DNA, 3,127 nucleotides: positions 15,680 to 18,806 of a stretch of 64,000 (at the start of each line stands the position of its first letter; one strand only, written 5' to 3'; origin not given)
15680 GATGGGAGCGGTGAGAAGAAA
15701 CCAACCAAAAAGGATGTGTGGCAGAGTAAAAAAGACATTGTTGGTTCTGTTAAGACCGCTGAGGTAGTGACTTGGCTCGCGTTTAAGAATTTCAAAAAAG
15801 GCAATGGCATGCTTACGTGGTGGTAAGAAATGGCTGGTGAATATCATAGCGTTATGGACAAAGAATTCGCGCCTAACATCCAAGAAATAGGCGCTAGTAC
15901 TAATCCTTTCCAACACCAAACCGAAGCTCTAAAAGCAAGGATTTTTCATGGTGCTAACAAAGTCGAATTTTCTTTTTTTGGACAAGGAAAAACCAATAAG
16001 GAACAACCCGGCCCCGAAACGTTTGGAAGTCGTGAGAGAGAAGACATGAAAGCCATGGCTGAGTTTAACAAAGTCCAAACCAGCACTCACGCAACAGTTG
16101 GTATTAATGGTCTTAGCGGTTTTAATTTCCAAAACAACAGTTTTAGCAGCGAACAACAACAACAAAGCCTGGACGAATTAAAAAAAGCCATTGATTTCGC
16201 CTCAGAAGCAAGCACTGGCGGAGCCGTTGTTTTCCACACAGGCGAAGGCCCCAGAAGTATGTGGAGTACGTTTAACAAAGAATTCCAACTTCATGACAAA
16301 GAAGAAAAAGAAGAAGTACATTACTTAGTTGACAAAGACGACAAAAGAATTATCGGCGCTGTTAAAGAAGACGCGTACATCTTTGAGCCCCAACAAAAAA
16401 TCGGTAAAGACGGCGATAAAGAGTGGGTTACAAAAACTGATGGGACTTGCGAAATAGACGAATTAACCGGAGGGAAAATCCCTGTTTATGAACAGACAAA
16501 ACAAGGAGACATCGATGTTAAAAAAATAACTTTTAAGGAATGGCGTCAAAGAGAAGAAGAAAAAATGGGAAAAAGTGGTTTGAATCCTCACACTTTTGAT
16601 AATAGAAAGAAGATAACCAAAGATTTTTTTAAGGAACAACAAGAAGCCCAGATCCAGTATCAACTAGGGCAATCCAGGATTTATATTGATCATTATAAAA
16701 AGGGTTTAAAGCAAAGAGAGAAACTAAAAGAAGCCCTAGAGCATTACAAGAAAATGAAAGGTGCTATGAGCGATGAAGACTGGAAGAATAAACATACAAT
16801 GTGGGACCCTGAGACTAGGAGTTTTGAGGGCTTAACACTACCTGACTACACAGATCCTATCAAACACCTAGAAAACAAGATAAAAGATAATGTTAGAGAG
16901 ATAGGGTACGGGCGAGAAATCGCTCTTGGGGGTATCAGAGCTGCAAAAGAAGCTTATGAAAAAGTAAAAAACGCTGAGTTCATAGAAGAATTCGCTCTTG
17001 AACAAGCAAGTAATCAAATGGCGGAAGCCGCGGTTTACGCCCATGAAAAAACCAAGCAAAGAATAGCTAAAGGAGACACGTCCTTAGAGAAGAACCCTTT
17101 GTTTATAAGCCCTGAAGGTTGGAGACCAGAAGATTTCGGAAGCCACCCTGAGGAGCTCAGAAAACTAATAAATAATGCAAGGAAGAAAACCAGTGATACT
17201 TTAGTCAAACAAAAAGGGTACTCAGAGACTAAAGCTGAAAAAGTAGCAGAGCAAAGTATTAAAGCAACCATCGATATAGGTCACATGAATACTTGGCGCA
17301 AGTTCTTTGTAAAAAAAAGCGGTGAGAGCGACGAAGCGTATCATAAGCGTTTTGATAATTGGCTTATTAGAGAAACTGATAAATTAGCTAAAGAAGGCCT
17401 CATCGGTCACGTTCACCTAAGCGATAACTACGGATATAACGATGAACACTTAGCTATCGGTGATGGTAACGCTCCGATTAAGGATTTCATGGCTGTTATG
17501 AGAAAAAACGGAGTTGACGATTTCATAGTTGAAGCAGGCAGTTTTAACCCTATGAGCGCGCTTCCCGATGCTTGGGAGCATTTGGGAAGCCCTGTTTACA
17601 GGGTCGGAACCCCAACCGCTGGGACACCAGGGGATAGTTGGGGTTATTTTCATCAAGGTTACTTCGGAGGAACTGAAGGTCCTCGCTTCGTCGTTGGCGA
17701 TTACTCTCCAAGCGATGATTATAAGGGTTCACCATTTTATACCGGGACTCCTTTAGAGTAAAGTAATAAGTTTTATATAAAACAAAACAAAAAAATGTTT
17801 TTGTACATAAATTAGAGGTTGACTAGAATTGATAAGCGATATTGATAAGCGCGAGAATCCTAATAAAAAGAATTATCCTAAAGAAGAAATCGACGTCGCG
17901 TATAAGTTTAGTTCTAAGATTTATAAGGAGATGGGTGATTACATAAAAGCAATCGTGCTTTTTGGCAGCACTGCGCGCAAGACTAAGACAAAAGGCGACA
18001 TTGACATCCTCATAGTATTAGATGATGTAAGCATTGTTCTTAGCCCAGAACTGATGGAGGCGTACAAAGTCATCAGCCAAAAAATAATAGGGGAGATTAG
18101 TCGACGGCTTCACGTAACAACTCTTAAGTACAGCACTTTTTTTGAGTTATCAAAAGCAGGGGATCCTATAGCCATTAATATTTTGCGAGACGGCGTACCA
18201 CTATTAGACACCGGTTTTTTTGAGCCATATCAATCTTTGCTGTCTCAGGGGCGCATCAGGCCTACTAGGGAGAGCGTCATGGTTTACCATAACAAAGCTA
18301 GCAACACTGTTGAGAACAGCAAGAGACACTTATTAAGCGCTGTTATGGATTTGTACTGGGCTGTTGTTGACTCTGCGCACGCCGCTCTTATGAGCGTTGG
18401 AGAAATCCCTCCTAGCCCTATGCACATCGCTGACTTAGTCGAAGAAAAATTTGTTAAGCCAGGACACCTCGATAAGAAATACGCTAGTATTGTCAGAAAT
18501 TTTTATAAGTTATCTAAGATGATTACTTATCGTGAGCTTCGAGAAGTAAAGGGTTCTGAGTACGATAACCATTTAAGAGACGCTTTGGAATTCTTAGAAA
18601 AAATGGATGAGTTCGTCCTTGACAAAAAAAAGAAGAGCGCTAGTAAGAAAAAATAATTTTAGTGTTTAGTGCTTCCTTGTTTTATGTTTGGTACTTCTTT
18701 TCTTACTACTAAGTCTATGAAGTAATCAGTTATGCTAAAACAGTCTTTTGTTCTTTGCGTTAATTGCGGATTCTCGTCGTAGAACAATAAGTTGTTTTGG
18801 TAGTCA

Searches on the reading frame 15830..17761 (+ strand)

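Call 20: search_protein_families(library=pfam, proteins=[window:15830-17761:+], max_evalue=0.001)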
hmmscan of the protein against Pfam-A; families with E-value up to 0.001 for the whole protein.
window:15830-17761:+ (643 aa): 1 family
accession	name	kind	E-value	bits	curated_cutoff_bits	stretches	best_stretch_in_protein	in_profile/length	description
PF01261.30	AP_endonuc_2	-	4.1e-15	56.6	31.1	1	470-572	146-230/249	Xylose isomerase-like TIM barrel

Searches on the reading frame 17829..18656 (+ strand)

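Call 20: search_protein_families(library=pfam, proteins=[window:17829-18656:+], max_evalue=0.001)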
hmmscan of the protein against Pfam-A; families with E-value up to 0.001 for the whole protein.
window:17829-18656:+ (275 aa): 3 families
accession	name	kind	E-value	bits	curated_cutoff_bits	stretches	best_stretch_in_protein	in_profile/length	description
PF01909.29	NTP_transf_2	-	5.8e-07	30.3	21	1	30-89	6-60/93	Nucleotidyltransferase domain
PF18765.7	Polbeta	-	8.9e-07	29.4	26.9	1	37-125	11-87/93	Polymerase beta, Nucleotidyltransferase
PF14792.12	DNA_pol_B_palm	-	0.0002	22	25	1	17-75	3-62/113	DNA polymerase beta palm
